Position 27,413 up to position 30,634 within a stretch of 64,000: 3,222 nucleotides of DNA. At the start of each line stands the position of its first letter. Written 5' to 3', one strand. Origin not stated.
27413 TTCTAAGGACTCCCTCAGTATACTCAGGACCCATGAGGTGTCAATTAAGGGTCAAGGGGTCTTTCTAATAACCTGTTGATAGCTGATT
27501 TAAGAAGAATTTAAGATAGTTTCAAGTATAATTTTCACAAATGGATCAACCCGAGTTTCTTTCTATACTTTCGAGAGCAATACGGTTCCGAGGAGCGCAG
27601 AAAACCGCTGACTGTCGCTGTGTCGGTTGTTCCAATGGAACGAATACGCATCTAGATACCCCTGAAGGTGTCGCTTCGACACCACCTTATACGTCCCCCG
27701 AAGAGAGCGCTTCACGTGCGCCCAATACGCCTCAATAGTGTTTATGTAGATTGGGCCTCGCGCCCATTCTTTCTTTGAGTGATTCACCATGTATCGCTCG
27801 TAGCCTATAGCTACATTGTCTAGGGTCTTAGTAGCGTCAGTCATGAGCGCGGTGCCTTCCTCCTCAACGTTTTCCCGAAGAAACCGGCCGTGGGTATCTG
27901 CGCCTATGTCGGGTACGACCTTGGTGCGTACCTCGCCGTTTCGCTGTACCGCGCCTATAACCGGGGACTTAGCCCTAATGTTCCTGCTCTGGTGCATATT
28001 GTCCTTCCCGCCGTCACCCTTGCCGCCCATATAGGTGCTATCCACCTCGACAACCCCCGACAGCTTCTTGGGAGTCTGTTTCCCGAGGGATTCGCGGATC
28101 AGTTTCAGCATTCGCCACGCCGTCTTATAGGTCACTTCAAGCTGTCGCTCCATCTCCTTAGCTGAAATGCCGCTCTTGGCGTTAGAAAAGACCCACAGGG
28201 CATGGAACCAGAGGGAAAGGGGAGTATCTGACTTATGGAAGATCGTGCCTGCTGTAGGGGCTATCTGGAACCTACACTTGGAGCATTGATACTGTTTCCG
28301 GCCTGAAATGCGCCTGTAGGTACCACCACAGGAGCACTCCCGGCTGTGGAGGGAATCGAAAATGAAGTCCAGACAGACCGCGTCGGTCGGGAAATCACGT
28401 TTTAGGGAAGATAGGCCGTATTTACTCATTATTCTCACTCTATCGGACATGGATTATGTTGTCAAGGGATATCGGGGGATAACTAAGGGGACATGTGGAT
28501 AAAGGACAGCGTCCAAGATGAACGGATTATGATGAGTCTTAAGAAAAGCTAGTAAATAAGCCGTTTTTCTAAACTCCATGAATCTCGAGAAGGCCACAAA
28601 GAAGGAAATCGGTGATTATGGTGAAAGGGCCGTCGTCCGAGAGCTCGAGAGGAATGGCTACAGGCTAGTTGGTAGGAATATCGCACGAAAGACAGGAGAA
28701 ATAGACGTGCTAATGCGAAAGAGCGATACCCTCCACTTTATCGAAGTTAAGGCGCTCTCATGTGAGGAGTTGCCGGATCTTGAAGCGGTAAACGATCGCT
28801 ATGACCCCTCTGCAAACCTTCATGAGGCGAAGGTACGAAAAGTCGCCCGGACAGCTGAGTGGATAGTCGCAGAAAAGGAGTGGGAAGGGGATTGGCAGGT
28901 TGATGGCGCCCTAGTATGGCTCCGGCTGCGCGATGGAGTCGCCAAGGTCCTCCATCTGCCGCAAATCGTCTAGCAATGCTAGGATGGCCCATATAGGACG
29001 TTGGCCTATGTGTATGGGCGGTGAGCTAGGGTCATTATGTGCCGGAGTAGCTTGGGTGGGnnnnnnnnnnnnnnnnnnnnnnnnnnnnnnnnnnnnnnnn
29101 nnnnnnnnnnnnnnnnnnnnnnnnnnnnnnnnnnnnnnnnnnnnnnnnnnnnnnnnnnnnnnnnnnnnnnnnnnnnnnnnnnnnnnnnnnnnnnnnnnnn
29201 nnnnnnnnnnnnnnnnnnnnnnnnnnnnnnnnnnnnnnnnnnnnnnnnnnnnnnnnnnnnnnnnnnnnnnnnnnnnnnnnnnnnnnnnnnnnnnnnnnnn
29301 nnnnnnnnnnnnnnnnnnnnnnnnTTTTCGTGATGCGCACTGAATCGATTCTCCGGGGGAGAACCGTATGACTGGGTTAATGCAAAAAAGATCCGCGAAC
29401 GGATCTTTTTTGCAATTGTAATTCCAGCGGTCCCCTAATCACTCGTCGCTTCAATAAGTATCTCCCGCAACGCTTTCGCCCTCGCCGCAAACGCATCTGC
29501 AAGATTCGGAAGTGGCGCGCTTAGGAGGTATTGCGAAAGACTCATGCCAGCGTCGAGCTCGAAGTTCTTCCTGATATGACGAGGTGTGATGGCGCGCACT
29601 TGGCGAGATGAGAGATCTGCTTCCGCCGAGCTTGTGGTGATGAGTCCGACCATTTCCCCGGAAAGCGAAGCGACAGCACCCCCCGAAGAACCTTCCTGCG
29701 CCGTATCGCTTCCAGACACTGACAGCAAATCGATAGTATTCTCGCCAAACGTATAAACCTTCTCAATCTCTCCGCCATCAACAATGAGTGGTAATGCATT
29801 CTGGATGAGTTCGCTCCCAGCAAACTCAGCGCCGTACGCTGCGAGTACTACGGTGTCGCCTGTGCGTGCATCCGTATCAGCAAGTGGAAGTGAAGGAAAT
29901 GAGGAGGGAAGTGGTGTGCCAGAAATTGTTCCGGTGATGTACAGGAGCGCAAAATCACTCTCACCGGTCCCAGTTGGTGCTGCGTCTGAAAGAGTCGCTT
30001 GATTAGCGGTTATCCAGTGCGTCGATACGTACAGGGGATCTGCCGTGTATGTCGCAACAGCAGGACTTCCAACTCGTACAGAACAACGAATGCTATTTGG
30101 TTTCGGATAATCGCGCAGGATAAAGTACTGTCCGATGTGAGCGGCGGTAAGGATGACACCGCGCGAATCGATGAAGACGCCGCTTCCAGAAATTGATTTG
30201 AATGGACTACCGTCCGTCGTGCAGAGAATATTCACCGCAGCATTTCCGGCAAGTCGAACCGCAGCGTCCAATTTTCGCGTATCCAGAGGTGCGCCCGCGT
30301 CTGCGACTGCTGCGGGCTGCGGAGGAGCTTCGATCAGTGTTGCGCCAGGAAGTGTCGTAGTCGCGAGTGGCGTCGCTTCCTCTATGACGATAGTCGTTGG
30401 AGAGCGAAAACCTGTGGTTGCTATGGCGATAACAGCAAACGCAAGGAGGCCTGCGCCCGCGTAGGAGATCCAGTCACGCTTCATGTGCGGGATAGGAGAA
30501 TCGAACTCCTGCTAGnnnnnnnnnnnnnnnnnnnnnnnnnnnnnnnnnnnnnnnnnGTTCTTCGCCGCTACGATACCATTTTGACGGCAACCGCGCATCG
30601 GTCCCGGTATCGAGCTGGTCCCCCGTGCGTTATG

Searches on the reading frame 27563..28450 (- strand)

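Call 3: search_protein_families(library=pfam, proteins=[window:27563-28450:-], max_evalue=0.01)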
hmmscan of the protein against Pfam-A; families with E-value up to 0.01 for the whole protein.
window:27563-28450:- (295 aa): 2 families
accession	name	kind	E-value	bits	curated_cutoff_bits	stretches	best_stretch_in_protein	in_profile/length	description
PF12762.13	DDE_Tnp_IS1595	-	2.4e-29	102.8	27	1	129-274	1-153/153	ISXO2-like transposase domain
PF08279.18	HTH_11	-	0.00019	21.7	25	1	83-122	4-43/55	HTH domain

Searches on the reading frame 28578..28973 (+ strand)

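Call 3: search_protein_families(library=pfam, proteins=[window:28578-28973:+], max_evalue=0.01)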
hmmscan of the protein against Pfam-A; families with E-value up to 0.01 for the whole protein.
window:28578-28973:+ (131 aa): 2 families
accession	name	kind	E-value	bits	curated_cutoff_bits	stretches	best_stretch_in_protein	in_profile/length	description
PF02021.23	UPF0102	-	3.1e-12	47.1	23.6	1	15-98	1-71/80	Uncharacterised protein family UPF0102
PF08378.17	NERD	-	3.2e-05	24.8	22.1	1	12-67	2-64/111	Nuclease-related domain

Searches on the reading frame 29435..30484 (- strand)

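Call 3: search_protein_families(library=pfam, proteins=[window:29435-30484:-], max_evalue=0.01)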
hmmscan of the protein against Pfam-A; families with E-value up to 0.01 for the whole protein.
window:29435-30484:- (349 aa): 2 families
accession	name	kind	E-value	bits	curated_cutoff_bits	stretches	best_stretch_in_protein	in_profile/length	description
PF13365.12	Trypsin_2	-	2.1e-12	48.4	27.6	1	100-281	1-144/144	Trypsin-like peptidase domain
PF00089.32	Trypsin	-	6.5e-09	36.4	20.6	1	101-289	28-202/220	Trypsin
